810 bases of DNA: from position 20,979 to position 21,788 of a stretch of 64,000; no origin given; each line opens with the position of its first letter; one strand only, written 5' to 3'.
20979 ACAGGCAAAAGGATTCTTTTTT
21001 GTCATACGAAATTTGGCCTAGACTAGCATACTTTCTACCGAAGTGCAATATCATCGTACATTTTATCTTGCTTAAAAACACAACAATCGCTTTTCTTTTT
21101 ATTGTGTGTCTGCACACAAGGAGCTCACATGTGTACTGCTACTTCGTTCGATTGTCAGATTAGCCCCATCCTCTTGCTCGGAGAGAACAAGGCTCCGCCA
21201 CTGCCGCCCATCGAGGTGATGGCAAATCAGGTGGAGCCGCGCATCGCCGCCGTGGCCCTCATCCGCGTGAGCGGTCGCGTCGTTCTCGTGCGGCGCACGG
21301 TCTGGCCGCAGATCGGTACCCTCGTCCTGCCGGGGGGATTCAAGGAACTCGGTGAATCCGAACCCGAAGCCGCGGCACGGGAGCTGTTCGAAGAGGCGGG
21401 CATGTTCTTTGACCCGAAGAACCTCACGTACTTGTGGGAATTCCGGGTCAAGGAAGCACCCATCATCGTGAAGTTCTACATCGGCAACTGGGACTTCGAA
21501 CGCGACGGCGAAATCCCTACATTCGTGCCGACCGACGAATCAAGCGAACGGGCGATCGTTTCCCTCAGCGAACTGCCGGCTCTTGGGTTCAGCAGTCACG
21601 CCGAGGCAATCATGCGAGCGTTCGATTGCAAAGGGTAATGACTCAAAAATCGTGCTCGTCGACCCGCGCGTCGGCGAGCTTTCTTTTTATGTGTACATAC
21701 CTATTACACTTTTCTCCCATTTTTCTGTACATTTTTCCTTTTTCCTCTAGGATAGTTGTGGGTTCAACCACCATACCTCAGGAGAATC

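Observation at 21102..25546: Tandem array of diverged Nudix-fold paralogs, each on its own promoter/terminator cassette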

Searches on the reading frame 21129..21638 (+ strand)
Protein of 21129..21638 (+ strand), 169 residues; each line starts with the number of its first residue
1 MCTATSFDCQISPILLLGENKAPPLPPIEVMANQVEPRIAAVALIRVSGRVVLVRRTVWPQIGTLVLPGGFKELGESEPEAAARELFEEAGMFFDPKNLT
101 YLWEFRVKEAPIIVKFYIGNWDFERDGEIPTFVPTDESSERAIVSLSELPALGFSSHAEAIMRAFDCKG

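Call 3: search_protein_families(library=pfam, proteins=[window:21219-21638:+], max_evalue=10)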
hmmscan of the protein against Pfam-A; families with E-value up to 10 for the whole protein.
window:21219-21638:+ (139 aa): 1 family
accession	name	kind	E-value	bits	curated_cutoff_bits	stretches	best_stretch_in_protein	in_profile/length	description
PF00293.34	NUDIX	-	1.6e-14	54.5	21.1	1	10-130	6-130/134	NUDIX domain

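Call 4: search_protein_families(library=ncbifam, proteins=[window:21219-21638:+], max_evalue=10)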
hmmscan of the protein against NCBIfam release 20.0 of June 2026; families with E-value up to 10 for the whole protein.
window:21219-21638:+ (139 aa): 17 families
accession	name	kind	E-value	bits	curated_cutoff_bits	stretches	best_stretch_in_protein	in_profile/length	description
TIGR02705.1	nudix_YtkD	equivalog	1e-06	28.4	154.4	1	35-85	47-97/156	RNA deprotection pyrophosphohydrolase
NF006530.0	PRK08999.1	equivalog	5.2e-06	25.7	245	1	9-81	8-81/315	Nudix family hydrolase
NF003786.0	PRK05379.1-2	equivalog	1.3e-05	24.6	397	1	10-60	220-270/354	bifunctional nicotinamide-nucleotide adenylyltransferase/Nudix hydroxylase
NF003788.0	PRK05379.1-5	equivalog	1.5e-05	24.5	354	1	10-61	215-266/351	bifunctional nicotinamide-nucleotide adenylyltransferase/Nudix hydroxylase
NF003790.0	PRK05379.2-2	equivalog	1.8e-05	24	403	1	8-62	217-271/354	bifunctional nicotinamide mononucleotide adenylyltransferase/ADP-ribose pyrophosphatase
NF003785.0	PRK05379.1-1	equivalog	1.9e-05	24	418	1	11-62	206-257/347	bifunctional nicotinamide-nucleotide adenylyltransferase/Nudix hydroxylase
NF001299.0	PRK00241.1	equivalog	2.1e-05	24.1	158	1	10-72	137-196/263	NAD(+) diphosphatase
NF003787.0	PRK05379.1-4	equivalog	2.5e-05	23.4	449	1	13-63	213-263/346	bifunctional nicotinamide-nucleotide adenylyltransferase/Nudix hydroxylase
NF003791.0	PRK05379.2-3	equivalog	2.7e-05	23.6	409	1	11-63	205-257/340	bifunctional nicotinamide-nucleotide adenylyltransferase/Nudix hydroxylase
NF008044.0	PRK10776.1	equivalog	7.6e-05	22.6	148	1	12-94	8-93/130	8-oxo-dGTP diphosphatase MutT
TIGR00586.1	mutt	equivalog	0.00023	21.2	97.9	1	11-88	8-87/129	8-oxo-dGTP diphosphatase MutT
NF007834.0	PRK10546.1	equivalog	0.0003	20.6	156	1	12-62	8-59/135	pyrimidine (deoxy)nucleoside triphosphate diphosphatase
NF041652.1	Nud_hyd_Dein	equivalog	0.00091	19.5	200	1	4-66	10-76/152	Nudix hydrolase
NF008736.0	PRK11762.1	equivalog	0.0021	17.6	169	1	33-75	74-114/186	ADP compounds hydrolase NudE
NF050029.2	TransRepNtr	equivalog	0.0079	15.7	400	1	14-62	31-81/245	ADPR responsive transcriptional repressor NtrR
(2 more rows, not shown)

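Call 20: find_related_loci(query=window:21219-21638:+, collection=genome_contigs, flank=10000)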
Query window:21219-21638:+ (139 aa) in genome_contigs; peptide patterns used: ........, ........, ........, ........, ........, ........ (x = any residue, [..] = any of these).
95 stretches matched a pattern; 1 encode a relative of the query (tblastn E <= 1e-3); 1 distinct loci.
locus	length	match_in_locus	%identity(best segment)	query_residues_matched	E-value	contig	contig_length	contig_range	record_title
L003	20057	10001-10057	74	27-45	3e-5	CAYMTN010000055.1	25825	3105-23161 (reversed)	MAG TPA_asm: uncultured Anaerolineaceae bacterium isolate binchicken_co129_852 genome assembly, contig: NODE_5129_length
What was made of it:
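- Tried and rejected: The source genome was not found there, so the organism stays unnamed (call 20).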

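Call 31: find_homologous_proteins(query=window:21219-21638:+, max_evalue=0.001)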
Query window:21219-21638:+ (139 aa): 4 proteins with E <= 0.001 among 133 candidates.
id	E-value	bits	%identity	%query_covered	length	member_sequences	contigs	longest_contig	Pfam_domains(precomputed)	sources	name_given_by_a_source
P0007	3.9e-86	303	100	100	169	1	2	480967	PF00293.35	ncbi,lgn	-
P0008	2.6e-46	175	64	96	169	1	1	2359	PF00293.35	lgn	-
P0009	8.4e-7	47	38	86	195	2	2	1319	PF00293.35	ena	-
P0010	1.3e-5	43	45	46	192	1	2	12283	PF14803.12,PF00293.35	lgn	-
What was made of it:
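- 21129..21638 (+): g1: canonical Nudix hydrolase, 169 aa, with a degenerate N-terminal remnant of a zinc ribbon. Ortholog P0008 is 64% identical (call 31).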

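Call 33: find_encoding_contigs(protein=P0008, flank=10000, max_places=4)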
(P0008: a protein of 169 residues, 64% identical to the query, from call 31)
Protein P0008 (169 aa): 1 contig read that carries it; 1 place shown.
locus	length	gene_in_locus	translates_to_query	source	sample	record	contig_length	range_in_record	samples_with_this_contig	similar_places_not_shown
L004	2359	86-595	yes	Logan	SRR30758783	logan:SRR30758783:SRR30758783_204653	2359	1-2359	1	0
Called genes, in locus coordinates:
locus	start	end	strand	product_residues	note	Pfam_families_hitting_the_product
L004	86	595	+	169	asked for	PF00293:NUDIX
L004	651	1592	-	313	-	PF10672:Methyltrans_SAM, PF03602:Cons_hypoth95, PF09445:Methyltransf_15 (faint)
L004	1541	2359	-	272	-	?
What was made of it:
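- The relative L004 has no such genes between its g1 ortholog and the methyltransferase (call 33).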

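Call 34: find_encoding_contigs(protein=P0010, flank=10000, max_places=4)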
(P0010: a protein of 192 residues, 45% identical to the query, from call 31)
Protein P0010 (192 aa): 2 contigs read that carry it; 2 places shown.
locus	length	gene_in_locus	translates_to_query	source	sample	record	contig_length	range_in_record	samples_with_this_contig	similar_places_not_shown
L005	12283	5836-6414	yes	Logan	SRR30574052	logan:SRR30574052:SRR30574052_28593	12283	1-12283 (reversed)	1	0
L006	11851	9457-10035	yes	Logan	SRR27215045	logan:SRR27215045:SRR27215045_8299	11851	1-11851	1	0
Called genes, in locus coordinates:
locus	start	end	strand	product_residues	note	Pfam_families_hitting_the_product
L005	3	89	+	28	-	?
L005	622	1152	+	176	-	-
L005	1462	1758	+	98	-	-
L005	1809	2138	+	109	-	-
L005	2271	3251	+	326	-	PF13557:Phenol_MetA_deg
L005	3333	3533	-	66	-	-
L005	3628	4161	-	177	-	PF02572:CobA_CobO_BtuR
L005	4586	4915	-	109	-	PF03992:ABM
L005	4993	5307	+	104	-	-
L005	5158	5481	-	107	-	-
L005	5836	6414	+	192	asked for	PF14803:Zn_ribbon_Nudix, PF00293:NUDIX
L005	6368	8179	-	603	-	PF04055:Radical_SAM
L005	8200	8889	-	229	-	-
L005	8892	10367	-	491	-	PF03136:Pup_ligase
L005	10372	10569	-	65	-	-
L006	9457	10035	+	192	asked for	PF14803:Zn_ribbon_Nudix, PF00293:NUDIX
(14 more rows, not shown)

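Call 61: search_protein_families(library=pfam, proteins=[window:21129-21638:+], max_evalue=10)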
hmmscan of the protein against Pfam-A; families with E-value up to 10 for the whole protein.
window:21129-21638:+ (169 aa): 1 family
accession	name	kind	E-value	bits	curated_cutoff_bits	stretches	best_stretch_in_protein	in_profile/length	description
PF00293.34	NUDIX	-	3.1e-14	53.6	21.1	1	40-159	6-129/134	NUDIX domain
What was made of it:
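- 21129..21638 (+): Pfam NUDIX 1.6e-14 and 3.1e-14 (calls 3, 61).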

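Call 63: search_protein_families(library=padloc, proteins=[window:21129-21638:+], max_evalue=1)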
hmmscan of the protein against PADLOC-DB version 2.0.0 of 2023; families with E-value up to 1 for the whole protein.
window:21129-21638:+ (169 aa): 1 family
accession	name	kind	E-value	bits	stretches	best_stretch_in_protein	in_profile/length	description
PDLC04899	PDC-S07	-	5.8e-05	20.8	1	41-120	10-90/135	-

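Call 64: search_protein_families(library=phrogs, proteins=[window:21129-21638:+], max_evalue=1)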
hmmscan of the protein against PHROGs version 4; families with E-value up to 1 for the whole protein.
window:21129-21638:+ (169 aa): 7 families
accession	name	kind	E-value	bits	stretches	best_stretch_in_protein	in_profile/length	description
phrog_1198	-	other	1.8e-11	45.2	1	37-163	37-164/253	MutT/NUDIX hydrolase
phrog_10313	-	other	3.2e-05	24.7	1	49-98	26-73/159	nudix hydrolase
phrog_15528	-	head and packaging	0.00037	20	1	36-123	520-601/794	portal protein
phrog_1185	-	other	0.0008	19.9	1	67-102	183-219/301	nudix hydrolase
phrog_6216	-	unknown function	0.0014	18.4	1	40-95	4-56/545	-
phrog_25541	-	unknown function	0.0029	18.1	1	37-112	73-145/210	-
phrog_19657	-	other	0.037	15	1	65-92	61-88/176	nudix hydrolase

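Call 78: find_related_loci(query=A4, collection=viral_contigs, flank=5000)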
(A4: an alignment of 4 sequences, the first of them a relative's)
Query A4 (169 aa) in viral_contigs; peptide patterns used: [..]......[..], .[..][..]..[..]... (x = any residue, [..] = any of these).
600 stretches matched a pattern (row limit reached: there are more); 131 encode a relative of the query (tblastn E <= 1e-3); the best 80 are kept; 80 distinct loci.
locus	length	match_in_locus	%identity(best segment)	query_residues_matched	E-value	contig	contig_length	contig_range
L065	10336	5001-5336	38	51-166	7e-13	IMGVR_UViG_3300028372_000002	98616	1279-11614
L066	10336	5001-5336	38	51-166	7e-13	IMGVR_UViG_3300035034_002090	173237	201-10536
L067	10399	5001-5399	31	26-165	2e-11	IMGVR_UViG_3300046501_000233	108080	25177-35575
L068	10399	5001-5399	34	37-166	1e-10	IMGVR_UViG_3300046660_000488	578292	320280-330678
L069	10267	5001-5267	38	28-116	9e-10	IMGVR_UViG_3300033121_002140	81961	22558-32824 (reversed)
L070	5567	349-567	40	27-99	2e-9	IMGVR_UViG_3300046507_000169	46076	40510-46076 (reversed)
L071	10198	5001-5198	44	36-98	3e-9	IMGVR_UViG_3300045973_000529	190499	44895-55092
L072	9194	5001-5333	35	29-135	3e-9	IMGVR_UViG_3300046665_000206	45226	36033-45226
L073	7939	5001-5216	44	26-95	6e-9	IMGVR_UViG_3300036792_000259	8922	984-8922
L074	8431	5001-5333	34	37-130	1e-8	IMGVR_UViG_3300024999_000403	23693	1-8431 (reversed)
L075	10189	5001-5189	38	21-92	2e-8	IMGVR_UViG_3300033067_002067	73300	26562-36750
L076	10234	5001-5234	36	19-99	2e-8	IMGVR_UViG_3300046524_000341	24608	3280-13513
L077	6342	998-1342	32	38-165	2e-8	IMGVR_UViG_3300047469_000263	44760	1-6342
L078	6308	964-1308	32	38-165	3e-8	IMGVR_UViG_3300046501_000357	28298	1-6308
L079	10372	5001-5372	31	40-165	3e-8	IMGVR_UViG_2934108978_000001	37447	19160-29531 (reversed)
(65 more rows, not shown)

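Call 92: search_solved_structures(query=A4, max_evalue=0.0001, show_alignments=1)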
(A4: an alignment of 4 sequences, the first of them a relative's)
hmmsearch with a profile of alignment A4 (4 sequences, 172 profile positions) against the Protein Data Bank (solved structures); distinct sequences matched with E-value up to 0.0001: 121 (the best 60 are shown).
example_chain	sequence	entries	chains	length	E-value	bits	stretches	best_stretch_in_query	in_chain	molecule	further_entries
3cng_A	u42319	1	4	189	2e-18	69.8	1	21-164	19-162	NUDIX hydrolase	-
2yyh_A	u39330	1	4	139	2.5e-17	66.3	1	40-164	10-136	8-OXO-dGTPase domain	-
4dyw_A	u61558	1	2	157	2.6e-15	59.7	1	32-162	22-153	MutT/NUDIX family protein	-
2fml_A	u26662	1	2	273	8.5e-15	58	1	51-144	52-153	MutT/nudix family protein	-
2qjo_A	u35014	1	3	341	1.2e-14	57.6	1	43-163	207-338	Bifunctional NMN adenylyltransferase/Nudix hydrolase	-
2qjt_B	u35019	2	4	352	3.3e-13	52.9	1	36-143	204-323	Nicotinamide-nucleotide adenylyltransferase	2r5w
3id9_A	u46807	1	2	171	3e-12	49.7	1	46-152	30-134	MutT/NUDIX family protein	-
1mut_A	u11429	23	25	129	3.1e-11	46.4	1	41-126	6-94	NUCLEOSIDE TRIPHOSPHATE PYROPHOSPHOHYDROLASE | Mutator mutT protein | 7,8-dihydro-8-oxoguanine-triphosphatase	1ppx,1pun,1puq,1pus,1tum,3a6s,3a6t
5gp0_E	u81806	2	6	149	3.5e-11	46.3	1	38-113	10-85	Nudix hydrolase 1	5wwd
6dby_A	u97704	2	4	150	3.5e-11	46.3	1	38-113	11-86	Nudix hydrolase 1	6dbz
6fl4_A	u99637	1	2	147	3.6e-11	46.2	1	38-113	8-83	Nudix hydrolase 1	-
7syc_A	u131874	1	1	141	4.3e-11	46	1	41-126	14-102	7,8-dihydro-8-oxoguanine-triphosphatase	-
1sjy_A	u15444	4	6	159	8.7e-11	45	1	36-145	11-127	MutT/nudix family protein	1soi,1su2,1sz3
3dku_A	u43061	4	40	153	3.5e-10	43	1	38-147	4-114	Putative phosphohydrolase | Phosphatase nudJ | Putative Nudix hydrolase ymfB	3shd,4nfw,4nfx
3hhj_A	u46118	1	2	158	3.5e-10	43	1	40-103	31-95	Mutator mutT protein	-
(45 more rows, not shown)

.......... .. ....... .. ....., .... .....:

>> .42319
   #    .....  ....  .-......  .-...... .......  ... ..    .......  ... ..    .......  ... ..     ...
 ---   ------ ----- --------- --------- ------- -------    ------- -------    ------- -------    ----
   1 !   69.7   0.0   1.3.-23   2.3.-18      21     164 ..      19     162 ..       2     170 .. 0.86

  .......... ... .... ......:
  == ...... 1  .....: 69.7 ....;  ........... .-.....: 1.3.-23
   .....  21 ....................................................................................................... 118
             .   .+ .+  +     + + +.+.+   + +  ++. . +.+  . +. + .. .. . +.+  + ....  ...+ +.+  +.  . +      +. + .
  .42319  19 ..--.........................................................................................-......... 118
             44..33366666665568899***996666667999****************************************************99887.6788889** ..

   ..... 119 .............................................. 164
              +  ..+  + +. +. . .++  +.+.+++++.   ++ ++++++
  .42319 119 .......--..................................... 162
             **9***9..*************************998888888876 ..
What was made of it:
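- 21129..21638 (+): Best PDB match is 3cng_A at 2e-18 (call 92).
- Closest known: Non-catalytic Nudix-homology domains. Same: The Nudix-fold regulator AraR appears among the PDB hits of the g1 family (call 92).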
